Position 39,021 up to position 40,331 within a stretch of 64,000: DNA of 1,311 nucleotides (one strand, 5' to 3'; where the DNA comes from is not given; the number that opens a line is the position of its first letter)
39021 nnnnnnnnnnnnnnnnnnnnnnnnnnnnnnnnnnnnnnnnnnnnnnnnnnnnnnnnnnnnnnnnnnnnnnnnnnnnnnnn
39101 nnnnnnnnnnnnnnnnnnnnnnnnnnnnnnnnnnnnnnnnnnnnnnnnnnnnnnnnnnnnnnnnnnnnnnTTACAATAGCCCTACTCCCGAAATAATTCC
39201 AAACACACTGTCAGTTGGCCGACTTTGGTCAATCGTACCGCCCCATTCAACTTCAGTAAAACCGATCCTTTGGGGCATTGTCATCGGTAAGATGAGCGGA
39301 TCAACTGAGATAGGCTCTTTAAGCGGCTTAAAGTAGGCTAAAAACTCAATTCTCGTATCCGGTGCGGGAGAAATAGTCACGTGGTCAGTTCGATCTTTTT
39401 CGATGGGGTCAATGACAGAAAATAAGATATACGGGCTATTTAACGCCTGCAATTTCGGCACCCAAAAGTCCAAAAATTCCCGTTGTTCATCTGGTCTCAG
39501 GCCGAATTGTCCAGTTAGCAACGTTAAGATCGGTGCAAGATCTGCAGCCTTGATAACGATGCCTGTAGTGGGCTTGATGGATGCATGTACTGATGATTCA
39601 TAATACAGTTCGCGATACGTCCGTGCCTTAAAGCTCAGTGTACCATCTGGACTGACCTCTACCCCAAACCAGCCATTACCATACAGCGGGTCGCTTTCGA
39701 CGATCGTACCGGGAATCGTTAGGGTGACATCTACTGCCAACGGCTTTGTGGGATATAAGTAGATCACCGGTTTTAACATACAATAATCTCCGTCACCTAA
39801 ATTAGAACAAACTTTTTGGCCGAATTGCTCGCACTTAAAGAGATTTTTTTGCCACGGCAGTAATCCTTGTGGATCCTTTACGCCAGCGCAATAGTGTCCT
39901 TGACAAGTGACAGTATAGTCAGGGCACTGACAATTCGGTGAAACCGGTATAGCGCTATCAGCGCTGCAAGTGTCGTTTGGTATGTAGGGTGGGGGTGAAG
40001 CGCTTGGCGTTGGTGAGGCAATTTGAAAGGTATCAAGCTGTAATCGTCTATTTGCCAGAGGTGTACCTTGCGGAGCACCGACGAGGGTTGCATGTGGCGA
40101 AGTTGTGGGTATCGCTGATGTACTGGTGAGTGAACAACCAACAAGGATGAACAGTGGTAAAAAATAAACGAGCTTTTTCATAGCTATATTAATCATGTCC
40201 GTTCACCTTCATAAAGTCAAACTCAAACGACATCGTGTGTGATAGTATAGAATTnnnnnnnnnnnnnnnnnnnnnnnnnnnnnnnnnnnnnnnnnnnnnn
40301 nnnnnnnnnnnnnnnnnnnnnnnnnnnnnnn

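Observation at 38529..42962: Five-gene array of two interleaved paralog families: TM-anchored proteins and Cys-rich lipoproteins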

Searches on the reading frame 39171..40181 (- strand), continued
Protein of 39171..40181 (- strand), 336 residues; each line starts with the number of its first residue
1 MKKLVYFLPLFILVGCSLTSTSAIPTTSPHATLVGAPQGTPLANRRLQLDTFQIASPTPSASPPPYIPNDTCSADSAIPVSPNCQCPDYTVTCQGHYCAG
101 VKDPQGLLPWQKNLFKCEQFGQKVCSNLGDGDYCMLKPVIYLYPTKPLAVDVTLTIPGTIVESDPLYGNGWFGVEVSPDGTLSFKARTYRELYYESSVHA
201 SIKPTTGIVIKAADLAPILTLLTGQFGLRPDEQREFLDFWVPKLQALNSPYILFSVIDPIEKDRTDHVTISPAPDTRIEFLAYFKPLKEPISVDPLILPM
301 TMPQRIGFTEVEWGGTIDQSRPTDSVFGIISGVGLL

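Call 53: search_protein_families(library=pfam, proteins=[L079:3691-4266:+, L070:1913-3787:+, L068:2352-4130:+, L039:1437-2027:+, L045:1418-1888:-, L024:1955-3196:+, L051:2858-4825:+, L041:1551-4847:+, L030:6321-7862:+, L029:2061-2759:-], max_evalue=0.001)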
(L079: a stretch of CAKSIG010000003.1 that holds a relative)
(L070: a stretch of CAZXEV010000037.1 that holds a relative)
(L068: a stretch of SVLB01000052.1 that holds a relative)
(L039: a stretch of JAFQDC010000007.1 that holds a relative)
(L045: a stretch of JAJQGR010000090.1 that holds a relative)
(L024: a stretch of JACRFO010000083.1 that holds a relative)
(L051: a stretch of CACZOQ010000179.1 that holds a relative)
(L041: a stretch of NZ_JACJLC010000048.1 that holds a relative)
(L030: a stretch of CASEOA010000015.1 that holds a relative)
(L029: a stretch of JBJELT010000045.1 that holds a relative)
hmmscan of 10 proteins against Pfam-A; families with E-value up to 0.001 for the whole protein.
L079:3691-4266:+ (191 aa): 0 families

L070:1913-3787:+ (624 aa): 2 families
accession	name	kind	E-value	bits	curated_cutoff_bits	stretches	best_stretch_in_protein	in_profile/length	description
PF09587.15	PGA_cap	-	5.2e-60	203.5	27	1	323-550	2-255/255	Bacterial capsule synthesis protein PGA_cap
PF01875.22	Memo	-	5.6e-25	88.5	27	1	72-234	21-184/269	Memo-like protein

L068:2352-4130:+ (592 aa): 1 family
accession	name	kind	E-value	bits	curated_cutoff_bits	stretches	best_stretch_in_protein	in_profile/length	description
PF20251.4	Big_14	-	3.6e-12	46.6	27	1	53-146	4-94/104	Bacterial Ig-like domain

L039:1437-2027:+ (196 aa): 3 families
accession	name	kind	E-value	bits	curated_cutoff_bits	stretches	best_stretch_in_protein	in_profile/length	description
PF08281.18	Sigma70_r4_2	-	5.4e-12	45.6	25.7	1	133-184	3-54/54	Sigma-70, region 4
PF04545.22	Sigma70_r4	-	8.8e-08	32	24.1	1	137-185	1-49/50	Sigma-70, region 4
PF04542.20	Sigma70_r2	-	0.00026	21.2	24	1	43-102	8-69/71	Sigma-70 region 2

L045:1418-1888:- (156 aa): 6 families
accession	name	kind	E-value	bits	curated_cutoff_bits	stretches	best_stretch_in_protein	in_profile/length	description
PF01381.28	HTH_3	-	3e-14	53.2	23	1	97-143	3-49/55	Helix-turn-helix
PF12844.13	HTH_19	-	9.9e-10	38.6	30.2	1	95-140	4-49/64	Helix-turn-helix domain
PF13560.12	HTH_31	-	2.6e-09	37.7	27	1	97-143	8-55/64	Helix-turn-helix domain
PF13744.12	HTH_37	-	9.5e-08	32.2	27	1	90-128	18-56/80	Helix-turn-helix domain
PF13443.12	HTH_26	-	1.4e-06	28.8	22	1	100-144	7-52/63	Cro/C1-type HTH DNA-binding domain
PF13413.12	HTH_25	-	0.00025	21.2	24.6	1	95-127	2-34/62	Helix-turn-helix domain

L024:1955-3196:+ (413 aa): 3 families
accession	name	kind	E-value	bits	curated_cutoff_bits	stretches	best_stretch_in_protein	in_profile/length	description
PF00270.35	DEAD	-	5.2e-51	173.1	26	1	30-191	1-164/167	DEAD/DEAH box helicase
PF00271.37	Helicase_C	-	3.1e-30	105.1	23.5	1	232-336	5-110/110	Helicase conserved C-terminal domain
PF04851.21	ResIII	-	2e-08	34.8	22.5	1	49-188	29-163/164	Type III restriction enzyme, res subunit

L051:2858-4825:+ (655 aa): 3 families
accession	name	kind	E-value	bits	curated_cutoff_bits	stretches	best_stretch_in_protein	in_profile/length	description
PF02518.31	HATPase_c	-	1.3e-25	90.5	26.4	1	355-471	1-110/111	Histidine kinase-, DNA gyrase B-, and HSP90-like ATPase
PF00072.30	Response_reg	-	3.4e-24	85.6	30.2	1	502-613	1-110/111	Response regulator receiver domain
PF00512.31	HisKA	-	2.3e-12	47.2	26.9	1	241-307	1-65/66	His Kinase A (phospho-acceptor) domain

L041:1551-4847:+ (1098 aa): 11 families
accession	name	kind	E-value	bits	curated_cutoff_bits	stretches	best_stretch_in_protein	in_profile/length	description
PF02786.22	CPSase_L_D2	-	1.3e-113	378.1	19.8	2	128-333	1-210/211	Carbamoyl-phosphate synthase L chain, ATP binding domain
PF25596.1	CPSase_L_D1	-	5e-100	330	27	2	7-124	2-117/118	Carbamoyl phosphate synthase preATP-grasp domain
PF02787.25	CPSase_L_D3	-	2.1e-27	95.3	26.6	1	423-498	2-79/80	Carbamoyl-phosphate synthetase large chain, oligomerisation domain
PF02142.27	MGS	-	7.1e-22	77.8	24.1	1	983-1070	1-94/94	MGS-like domain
PF07478.18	Dala_Dala_lig_C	-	9.4e-16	58.4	24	1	724-868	26-174/204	D-ala D-ala ligase C-terminus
PF15632.11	ATPgrasp_Ter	-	6.5e-13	49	29.1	1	773-897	3-112/131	ATP-grasp in the biosynthetic pathway with Ter operon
PF02222.28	ATP-grasp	-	9e-13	48.7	27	1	707-870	3-163/179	ATP-grasp domain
PF02655.19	ATP-grasp_3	-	9.8e-12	45.7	23.2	1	710-869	16-156/160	ATP-grasp domain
PF01071.24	GARS_A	-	3.6e-08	33.9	27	1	705-803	8-111/194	Phosphoribosylglycinamide synthetase, ATP-grasp (A) domain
PF13535.11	ATP-grasp_4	-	1.6e-07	31.6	27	1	735-870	3-152/160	ATP-grasp domain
PF13549.11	ATP-grasp_5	-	3e-06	27.2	27.6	0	133-169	16-52/221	ATP-grasp domain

L030:6321-7862:+ (513 aa): 7 families
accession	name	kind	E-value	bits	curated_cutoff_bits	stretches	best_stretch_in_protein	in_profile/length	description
PF00958.27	GMP_synt_C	-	1.9e-45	153.2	27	1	421-512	1-92/92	GMP synthase C terminal domain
PF00117.34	GATase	-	1.1e-44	152.9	22.8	1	8-191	2-189/190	Glutamine amidotransferase class-I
PF02540.23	NAD_synthase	-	1.3e-09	38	21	1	214-246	14-46/242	NAD synthase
PF07722.19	Peptidase_C26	-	4e-07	30.5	20.5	1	70-174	100-219/219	Peptidase C26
PF03054.22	tRNA_Me_trans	-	9.6e-06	25.8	20.6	1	220-255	2-36/202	tRNA methyl transferase HUP domain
PF00733.27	Asn_synthase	-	0.00021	21.5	21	1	215-269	14-63/354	Asparagine synthase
PF00764.25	Arginosuc_synth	-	0.00098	19.6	27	0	220-284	1-65/162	Arginosuccinate synthase N-terminal HUP domain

L029:2061-2759:- (232 aa): 4 families
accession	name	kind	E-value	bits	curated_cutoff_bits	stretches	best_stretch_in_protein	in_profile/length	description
PF00005.33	ABC_tran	-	3.1e-37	128.7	25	1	23-169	1-136/137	ABC transporter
PF02463.25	SMC_N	-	1.1e-09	38.4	40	1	34-215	25-212/220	RecF/RecN/SMC N terminal domain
PF13401.12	AAA_22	-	4.7e-05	24.1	27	1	32-201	4-124/130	AAA domain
PF13555.12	AAA_29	-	0.00095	19.3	27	0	24-50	13-39/61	P-loop containing region of AAA domain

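Call 55: search_solved_structures(query=A3, max_evalue=10, show_alignments=1)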
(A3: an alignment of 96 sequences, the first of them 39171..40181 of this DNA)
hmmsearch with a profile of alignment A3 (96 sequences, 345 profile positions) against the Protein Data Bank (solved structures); distinct sequences matched with E-value up to 10: 0.

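Call 67: find_encoding_contigs(protein=P0001, flank=10000, max_places=1)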
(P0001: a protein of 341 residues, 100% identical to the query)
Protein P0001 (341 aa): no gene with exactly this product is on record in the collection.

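Call 73: search_dna_similar(query=L041:5540-6160:+, collection=plasmids, mode=protein, max_evalue=0.001, max_rows=15)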
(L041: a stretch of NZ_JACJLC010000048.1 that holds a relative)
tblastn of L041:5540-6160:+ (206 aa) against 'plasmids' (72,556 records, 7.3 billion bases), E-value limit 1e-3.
Records with a match: 1; places in all: 1; records where one place covers at least 80% of the query: 1.
Best place of each record, by identity: <60% 1.
By first word of the organism name: Ruminococcus 1.
By predicted mobility (MOB-suite, as given by PLSDB): conjugative 1.
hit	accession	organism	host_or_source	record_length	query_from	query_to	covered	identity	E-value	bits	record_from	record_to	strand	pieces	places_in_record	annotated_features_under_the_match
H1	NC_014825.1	Ruminococcus albus 7 = DSM 20455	-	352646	23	205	89%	55.1%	8e-63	217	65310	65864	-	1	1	BspA family leucine-rich repeat surface protein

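Call 75: get_annotated_region(hit=H1, flank=4000)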
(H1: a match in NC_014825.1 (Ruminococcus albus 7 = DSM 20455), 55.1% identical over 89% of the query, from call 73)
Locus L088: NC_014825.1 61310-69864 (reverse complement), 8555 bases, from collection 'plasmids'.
description: Ruminococcus albus 7 = DSM 20455 plasmid pRUMAL02, complete sequence
organism: Ruminococcus albus 7 = DSM 20455 (NCBI taxid 697329)
taxonomy: Bacteria; Bacillota; Clostridia; Eubacteriales; Oscillospiraceae; Ruminococcus; Ruminococcus albus; Ruminococcus albus 7 = DSM 20455
host: -; source: -; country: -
typing (MOB-suite, as given by PLSDB): conjugative; replicon rep_cluster_1045; relaxase MOBP; mating-pair formation MPF_T
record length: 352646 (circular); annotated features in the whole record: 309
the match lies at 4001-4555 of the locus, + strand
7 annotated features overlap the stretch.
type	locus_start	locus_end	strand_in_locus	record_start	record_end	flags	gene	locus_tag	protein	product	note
CDS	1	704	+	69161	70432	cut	clpX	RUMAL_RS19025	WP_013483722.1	ATP-dependent Clp protease ATP-binding subunit ClpX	-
CDS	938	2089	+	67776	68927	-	-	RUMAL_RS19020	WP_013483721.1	hypothetical protein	-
CDS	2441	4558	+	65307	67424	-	-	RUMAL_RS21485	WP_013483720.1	BspA family leucine-rich repeat surface protein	-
CDS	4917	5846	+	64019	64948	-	-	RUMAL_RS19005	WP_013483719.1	ABC transporter substrate-binding protein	-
CDS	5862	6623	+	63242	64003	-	-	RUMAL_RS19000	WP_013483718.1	ABC transporter permease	-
CDS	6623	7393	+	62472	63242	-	-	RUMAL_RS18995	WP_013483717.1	ABC transporter ATP-binding protein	GO:0006810 - transport [Evidence IEA]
CDS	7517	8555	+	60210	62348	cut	cooS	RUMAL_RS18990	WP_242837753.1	anaerobic carbon-monoxide dehydrogenase catalytic subunit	-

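Call 90: find_related_loci(query=A3, collection=viral_contigs, flank=5000)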
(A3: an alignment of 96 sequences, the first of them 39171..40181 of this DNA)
Query A3 (336 aa) in viral_contigs; peptide patterns used: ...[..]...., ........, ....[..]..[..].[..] (x = any residue, [..] = any of these).
23 stretches matched a pattern; 5 encode a relative of the query (tblastn E <= 1e-3); 5 distinct loci.
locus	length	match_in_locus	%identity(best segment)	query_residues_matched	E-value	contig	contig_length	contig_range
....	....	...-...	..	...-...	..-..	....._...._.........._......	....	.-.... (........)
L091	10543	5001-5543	37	130-315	4e-29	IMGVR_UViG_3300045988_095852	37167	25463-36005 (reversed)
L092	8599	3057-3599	36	130-315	1e-28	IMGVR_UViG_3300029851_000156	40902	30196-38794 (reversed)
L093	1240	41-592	35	127-315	2e-28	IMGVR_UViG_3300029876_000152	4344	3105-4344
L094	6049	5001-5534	31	137-316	3e-19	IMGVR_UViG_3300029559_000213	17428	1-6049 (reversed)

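Call 91: search_protein_families(library=padloc, proteins=[window:39171-40181:-, L041:5540-6160:+], max_evalue=0.1)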
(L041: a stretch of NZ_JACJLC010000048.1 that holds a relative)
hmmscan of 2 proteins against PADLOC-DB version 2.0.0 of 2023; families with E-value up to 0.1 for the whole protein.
window:39171-40181:- (336 aa): 0 families

L041:5540-6160:+ (206 aa): 0 families

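Call 94: search_protein_families(library=phrogs, proteins=[L091:2273-3898:+, L091:4141-4797:-, L091:4611-5558:+, L091:5960-6376:+, L091:6773-8320:-, L091:8326-9201:-, L091:9264-9740:-, L091:1077-1871:+, window:39171-40181:-], max_evalue=0.001)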
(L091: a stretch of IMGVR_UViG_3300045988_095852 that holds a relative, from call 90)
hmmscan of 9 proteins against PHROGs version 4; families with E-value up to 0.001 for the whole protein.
L091:2273-3898:+ (541 aa): 0 families

L091:4141-4797:- (218 aa): 0 families

L091:4611-5558:+ (315 aa): 0 families

L091:5960-6376:+ (138 aa): 0 families

L091:6773-8320:- (515 aa): 4 families
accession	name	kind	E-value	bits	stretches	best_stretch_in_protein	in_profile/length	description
phrog_95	-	integration and excision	1.6e-118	398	1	20-480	90-563/651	integrase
phrog_125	-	DNA, RNA and nucleotide metabolism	2.4e-28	100.4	1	16-271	18-249/254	DNA invertase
phrog_6620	-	integration and excision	6.4e-11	43.2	1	17-125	55-157/201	transposase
phrog_7701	-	DNA, RNA and nucleotide metabolism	4.5e-07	31.2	1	171-283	5-98/137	DNA invertase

L091:8326-9201:- (291 aa): 3 families
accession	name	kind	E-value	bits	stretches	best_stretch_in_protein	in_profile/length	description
phrog_19856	-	unknown function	1.5e-11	45.4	1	3-103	71-171/192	-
phrog_33422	-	unknown function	1.3e-07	32.3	1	7-102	115-211/220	-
phrog_17577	-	DNA, RNA and nucleotide metabolism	6.7e-05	23.3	1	3-99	84-181/210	restriction endonuclease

L091:9264-9740:- (158 aa): 2 families
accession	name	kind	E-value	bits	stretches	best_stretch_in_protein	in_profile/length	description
phrog_8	-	transcription regulation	2.6e-18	67.6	1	1-115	76-165/346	transcriptional regulator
phrog_4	-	transcription regulation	9.8e-08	32.4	1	6-113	141-244/400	transcriptional repressor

L091:1077-1871:+ (264 aa): 0 families

window:39171-40181:- (336 aa): 0 families

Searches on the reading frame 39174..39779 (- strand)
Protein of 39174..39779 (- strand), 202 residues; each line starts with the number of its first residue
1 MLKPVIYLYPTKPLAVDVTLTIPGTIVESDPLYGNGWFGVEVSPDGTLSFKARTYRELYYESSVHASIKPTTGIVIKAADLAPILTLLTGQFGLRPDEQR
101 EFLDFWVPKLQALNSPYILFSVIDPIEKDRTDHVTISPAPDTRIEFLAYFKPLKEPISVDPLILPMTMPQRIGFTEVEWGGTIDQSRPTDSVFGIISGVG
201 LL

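Call 76: search_dna_similar(query=window:39174-39779:-, collection=phages, mode=protein, max_evalue=0.001, max_rows=15)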
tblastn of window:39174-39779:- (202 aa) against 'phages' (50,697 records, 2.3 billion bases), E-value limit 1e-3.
Records with a match: 1; places in all: 1; records where one place covers at least 80% of the query: 1.
Best place of each record, by identity: <60% 1.
By first word of the organism name: Bacteriophage 1.
By host as written in the record: - 1.
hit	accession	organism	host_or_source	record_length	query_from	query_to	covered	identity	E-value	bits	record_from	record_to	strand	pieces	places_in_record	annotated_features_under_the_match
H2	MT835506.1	Bacteriophage sp.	human fecal samples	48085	3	183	90%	31.2%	7e-13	72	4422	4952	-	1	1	record has no annotation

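Call 77: get_annotated_region(hit=H2, flank=5000)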
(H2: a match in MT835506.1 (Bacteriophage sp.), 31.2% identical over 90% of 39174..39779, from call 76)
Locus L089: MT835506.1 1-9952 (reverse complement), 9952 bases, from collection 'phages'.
description: UNVERIFIED: Bacteriophage sp. clone scaffold_61 genomic sequence.
organism: Bacteriophage sp. (NCBI taxid 38018)
taxonomy: Viruses
host: -; source: human fecal samples; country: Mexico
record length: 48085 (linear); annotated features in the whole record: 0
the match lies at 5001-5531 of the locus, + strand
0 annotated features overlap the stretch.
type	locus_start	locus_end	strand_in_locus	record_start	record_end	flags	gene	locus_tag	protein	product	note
